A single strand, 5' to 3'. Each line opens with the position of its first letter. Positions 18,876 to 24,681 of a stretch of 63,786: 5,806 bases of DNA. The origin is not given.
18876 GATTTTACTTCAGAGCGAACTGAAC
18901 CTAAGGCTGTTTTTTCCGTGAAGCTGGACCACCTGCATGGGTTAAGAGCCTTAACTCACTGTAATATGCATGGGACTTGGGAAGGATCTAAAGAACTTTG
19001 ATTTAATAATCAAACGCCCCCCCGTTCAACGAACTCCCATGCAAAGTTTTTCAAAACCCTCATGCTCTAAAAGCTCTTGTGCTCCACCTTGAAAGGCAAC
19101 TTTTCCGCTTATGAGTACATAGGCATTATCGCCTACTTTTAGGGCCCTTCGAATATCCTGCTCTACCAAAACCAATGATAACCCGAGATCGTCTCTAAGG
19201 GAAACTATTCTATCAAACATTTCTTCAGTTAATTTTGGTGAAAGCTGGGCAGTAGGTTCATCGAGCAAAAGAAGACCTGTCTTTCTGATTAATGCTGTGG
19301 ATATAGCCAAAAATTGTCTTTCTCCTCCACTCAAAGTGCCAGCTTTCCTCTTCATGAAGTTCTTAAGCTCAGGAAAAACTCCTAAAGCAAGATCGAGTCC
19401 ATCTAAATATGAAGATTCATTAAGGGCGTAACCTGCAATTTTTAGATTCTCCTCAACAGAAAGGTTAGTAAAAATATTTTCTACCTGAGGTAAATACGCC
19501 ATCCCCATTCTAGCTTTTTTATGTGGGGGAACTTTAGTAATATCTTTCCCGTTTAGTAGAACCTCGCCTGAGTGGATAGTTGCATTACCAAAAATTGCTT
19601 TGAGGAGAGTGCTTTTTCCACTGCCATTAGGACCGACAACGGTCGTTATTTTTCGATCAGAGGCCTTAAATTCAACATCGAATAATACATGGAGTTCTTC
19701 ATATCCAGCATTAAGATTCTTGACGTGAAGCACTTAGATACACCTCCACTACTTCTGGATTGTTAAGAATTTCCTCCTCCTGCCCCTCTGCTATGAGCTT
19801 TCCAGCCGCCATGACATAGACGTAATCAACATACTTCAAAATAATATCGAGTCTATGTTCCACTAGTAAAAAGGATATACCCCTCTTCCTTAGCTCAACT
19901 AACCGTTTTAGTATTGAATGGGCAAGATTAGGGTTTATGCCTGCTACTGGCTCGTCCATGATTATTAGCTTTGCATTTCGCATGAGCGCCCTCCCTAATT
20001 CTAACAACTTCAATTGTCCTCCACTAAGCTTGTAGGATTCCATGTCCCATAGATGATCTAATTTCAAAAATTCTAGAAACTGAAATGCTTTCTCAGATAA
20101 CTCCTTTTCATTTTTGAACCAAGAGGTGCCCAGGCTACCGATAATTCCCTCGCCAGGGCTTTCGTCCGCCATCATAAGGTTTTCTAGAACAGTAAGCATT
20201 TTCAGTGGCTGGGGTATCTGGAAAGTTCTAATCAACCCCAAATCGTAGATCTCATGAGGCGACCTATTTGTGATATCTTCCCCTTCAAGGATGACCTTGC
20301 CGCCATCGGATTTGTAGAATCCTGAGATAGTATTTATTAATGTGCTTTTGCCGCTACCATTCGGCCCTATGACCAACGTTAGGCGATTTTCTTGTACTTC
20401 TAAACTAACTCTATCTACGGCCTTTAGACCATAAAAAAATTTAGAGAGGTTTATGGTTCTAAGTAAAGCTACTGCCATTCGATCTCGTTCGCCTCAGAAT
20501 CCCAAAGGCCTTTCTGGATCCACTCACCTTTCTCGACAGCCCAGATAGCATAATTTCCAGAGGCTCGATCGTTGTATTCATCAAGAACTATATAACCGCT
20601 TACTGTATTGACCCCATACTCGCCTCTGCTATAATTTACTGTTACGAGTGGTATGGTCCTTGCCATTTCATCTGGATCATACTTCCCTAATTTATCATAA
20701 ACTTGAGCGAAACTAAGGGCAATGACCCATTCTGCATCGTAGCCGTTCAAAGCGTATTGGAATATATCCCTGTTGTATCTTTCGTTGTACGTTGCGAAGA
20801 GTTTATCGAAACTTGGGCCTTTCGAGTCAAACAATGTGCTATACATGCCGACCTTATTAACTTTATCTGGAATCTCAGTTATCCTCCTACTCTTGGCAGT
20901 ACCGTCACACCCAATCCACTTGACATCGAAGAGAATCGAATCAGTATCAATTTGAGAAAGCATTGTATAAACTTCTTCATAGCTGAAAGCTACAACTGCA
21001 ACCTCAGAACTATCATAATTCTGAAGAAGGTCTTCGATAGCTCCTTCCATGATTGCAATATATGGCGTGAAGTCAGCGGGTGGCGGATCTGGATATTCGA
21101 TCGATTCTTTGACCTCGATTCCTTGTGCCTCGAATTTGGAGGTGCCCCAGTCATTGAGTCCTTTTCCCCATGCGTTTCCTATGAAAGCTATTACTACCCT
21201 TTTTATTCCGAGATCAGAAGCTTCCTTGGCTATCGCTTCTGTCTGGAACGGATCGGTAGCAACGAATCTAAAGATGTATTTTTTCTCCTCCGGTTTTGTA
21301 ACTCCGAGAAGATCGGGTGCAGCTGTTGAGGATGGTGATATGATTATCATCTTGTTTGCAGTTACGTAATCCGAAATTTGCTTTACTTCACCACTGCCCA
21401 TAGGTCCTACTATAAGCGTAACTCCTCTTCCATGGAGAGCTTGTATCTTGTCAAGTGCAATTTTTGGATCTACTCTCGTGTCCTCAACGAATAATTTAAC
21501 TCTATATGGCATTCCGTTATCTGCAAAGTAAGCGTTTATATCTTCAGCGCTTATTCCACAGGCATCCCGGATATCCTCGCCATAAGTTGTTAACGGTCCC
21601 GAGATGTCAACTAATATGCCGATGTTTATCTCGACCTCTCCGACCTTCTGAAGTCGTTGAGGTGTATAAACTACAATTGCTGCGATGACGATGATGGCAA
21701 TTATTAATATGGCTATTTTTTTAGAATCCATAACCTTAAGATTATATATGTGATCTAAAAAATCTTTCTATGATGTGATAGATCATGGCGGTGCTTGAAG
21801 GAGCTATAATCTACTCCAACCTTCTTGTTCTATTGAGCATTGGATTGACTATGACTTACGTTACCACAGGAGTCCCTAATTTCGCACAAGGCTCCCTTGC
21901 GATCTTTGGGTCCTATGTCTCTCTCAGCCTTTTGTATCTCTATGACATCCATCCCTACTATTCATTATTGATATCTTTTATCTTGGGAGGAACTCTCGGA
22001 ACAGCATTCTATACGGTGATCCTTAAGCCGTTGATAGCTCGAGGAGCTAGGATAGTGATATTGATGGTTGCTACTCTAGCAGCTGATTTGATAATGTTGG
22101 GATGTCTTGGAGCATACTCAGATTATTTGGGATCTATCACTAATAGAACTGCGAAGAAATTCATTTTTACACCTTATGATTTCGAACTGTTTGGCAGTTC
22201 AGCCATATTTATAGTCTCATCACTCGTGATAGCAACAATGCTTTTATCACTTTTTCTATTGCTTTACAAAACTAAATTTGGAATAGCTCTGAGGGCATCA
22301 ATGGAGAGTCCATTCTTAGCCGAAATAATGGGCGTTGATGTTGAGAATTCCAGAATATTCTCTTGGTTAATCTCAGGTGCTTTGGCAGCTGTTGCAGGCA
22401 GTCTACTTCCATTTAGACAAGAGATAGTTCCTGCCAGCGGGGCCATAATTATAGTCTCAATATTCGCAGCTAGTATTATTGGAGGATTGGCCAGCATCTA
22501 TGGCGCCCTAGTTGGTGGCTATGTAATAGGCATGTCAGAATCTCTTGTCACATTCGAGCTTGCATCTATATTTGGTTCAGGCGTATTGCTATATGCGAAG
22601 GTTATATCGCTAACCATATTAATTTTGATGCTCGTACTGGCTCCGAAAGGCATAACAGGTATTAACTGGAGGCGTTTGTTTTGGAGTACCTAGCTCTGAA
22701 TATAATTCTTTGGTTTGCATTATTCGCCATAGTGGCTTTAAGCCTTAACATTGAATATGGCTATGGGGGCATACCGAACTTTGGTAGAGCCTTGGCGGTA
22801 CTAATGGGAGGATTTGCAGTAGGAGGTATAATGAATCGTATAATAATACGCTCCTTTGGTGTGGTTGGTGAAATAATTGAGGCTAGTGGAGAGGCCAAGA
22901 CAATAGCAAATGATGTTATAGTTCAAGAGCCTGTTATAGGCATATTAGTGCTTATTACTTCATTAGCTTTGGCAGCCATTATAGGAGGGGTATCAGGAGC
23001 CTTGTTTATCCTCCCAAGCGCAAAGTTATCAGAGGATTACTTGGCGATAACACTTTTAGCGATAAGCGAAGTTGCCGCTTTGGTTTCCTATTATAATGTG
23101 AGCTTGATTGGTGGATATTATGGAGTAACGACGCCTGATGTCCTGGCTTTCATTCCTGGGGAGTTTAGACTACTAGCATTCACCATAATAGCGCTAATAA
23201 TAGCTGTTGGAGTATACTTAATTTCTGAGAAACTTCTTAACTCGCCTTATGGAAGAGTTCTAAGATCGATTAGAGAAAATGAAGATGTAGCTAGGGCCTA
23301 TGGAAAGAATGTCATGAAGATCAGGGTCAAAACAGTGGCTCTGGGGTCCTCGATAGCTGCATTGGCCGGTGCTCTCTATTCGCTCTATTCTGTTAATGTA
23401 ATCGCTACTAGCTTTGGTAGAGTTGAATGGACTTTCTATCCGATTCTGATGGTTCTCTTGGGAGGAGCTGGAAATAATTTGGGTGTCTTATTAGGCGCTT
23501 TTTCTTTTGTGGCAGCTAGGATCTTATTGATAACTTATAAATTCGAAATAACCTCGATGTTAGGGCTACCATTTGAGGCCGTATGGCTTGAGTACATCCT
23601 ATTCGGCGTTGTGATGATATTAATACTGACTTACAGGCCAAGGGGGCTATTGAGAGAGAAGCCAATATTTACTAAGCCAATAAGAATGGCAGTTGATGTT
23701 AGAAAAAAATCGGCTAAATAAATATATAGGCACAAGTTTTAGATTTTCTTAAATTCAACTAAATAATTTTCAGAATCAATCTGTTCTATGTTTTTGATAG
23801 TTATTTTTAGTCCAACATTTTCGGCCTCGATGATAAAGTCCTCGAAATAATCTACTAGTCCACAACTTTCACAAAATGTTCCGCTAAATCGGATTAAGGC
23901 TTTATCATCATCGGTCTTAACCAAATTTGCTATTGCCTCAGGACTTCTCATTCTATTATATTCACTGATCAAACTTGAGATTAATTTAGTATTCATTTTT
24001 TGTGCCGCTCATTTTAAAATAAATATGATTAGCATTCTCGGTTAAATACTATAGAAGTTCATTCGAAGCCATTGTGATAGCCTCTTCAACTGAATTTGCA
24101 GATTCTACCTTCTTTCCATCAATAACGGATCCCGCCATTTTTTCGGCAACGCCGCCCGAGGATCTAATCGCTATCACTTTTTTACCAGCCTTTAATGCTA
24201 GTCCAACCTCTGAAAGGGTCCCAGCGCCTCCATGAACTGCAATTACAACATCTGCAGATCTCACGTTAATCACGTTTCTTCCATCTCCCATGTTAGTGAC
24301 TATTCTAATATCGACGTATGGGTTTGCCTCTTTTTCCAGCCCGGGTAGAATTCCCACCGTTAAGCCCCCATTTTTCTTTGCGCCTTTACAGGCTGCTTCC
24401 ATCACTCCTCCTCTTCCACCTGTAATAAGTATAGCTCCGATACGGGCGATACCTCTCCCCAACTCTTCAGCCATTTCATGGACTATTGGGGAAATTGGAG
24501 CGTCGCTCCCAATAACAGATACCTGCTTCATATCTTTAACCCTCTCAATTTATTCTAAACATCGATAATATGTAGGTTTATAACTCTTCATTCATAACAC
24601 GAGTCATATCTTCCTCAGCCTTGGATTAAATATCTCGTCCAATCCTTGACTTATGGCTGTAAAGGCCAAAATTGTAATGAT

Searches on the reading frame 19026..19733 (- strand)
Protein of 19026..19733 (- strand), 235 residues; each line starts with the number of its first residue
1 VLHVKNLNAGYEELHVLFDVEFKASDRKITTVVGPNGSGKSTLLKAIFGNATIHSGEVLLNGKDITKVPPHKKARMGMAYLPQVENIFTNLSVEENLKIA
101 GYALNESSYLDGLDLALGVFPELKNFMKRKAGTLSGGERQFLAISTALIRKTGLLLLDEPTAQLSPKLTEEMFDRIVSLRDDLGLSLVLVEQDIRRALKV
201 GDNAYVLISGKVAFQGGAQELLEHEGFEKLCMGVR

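Call 80: search_protein_families(library=pfam, proteins=[window:19026-19733:-], max_evalue=0.01)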
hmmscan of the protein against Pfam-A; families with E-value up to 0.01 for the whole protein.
window:19026-19733:- (235 aa): 16 families
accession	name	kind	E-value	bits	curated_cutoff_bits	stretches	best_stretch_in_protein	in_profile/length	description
PF00005.33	ABC_tran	-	6.1e-30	105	25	1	19-162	3-137/137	ABC transporter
PF13304.12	AAA_21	-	5.3e-12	46.9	27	2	29-47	1-19/304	AAA domain, putative AbiEii toxin, Type IV TA system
PF02463.25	SMC_N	-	3.4e-09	36.9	40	1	26-180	23-187/220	RecF/RecN/SMC N terminal domain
PF13476.12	AAA_23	-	1.2e-06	29.8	27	1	11-48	10-40/201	AAA domain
PF13175.12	AAA_15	-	1.6e-06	28.5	32.1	1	18-63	21-55/374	AAA ATPase domain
PF13401.12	AAA_22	-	8.2e-06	26.6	27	1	26-190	4-121/130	AAA domain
PF09818.15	ABC_ATPase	-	1.7e-05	24.5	23.2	0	27-47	79-99/283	P-loop domain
PF13555.12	AAA_29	-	3.2e-05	24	27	1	23-47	18-42/61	P-loop containing region of AAA domain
PF13514.12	AAA_27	-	0.0011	19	22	1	20-47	19-46/206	AAA domain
PF03193.22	RsgA_GTPase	-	0.0018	18.6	30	1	26-58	105-137/174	RsgA GTPase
PF13191.12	AAA_16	-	0.0023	18.9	32.6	1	23-55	20-52/167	AAA ATPase domain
PF00350.29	Dynamin_N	-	0.0038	17.7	27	0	32-59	3-30/168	Dynamin family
PF13604.12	AAA_30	-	0.0052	17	27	1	24-54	15-45/191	AAA domain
PF00931.28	NB-ARC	-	0.0056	16.4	23.5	0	23-50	14-41/248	NB-ARC domain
PF25199.1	nSTAND_NTPase5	-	0.0065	16.7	34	0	24-51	38-65/145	Novel STAND NTPase 5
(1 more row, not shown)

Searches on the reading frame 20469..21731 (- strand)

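Call 19: search_protein_families(library=pfam, proteins=[window:20469-21731:-])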
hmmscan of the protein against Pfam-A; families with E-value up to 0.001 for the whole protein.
window:20469-21731:- (420 aa): 2 families
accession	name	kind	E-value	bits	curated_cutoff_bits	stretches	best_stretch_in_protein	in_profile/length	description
PF13458.12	Peripla_BP_6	-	2.3e-28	100.3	31.7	1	34-333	1-285/343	Periplasmic binding protein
PF01094.35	ANF_receptor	-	9.5e-24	84.5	25.4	1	63-400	11-351/353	Receptor family ligand binding region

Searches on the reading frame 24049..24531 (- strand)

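Call 80: search_protein_families(library=pfam, proteins=[window:24049-24531:-], max_evalue=0.01)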
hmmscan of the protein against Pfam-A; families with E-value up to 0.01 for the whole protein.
window:24049-24531:- (160 aa): 6 families
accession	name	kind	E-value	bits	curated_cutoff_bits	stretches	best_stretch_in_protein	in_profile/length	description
PF18306.6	LDcluster4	-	2.7e-44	150.9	26.3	1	2-151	2-150/151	SLOG cluster4 family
PF03641.19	Lysine_decarbox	-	5.9e-06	26.9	27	1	44-109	1-69/131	Possible lysine decarboxylase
PF18171.6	LSDAT_prok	-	2.6e-05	24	25.4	1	91-148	122-179/195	SLOG in TRPM, prokaryote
PF02481.21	DNA_processg_A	-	7.1e-05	22.5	29.6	1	2-80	45-122/212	DNA recombination-mediator protein A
PF05014.21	Nuc_deoxyrib_tr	-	0.00036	21.1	28.8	1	85-128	55-102/117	Nucleoside 2-deoxyribosyltransferase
PF18185.7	STALD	-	0.0059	16.5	24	1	102-149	135-184/211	Sir2- and TIR-associating SLOG family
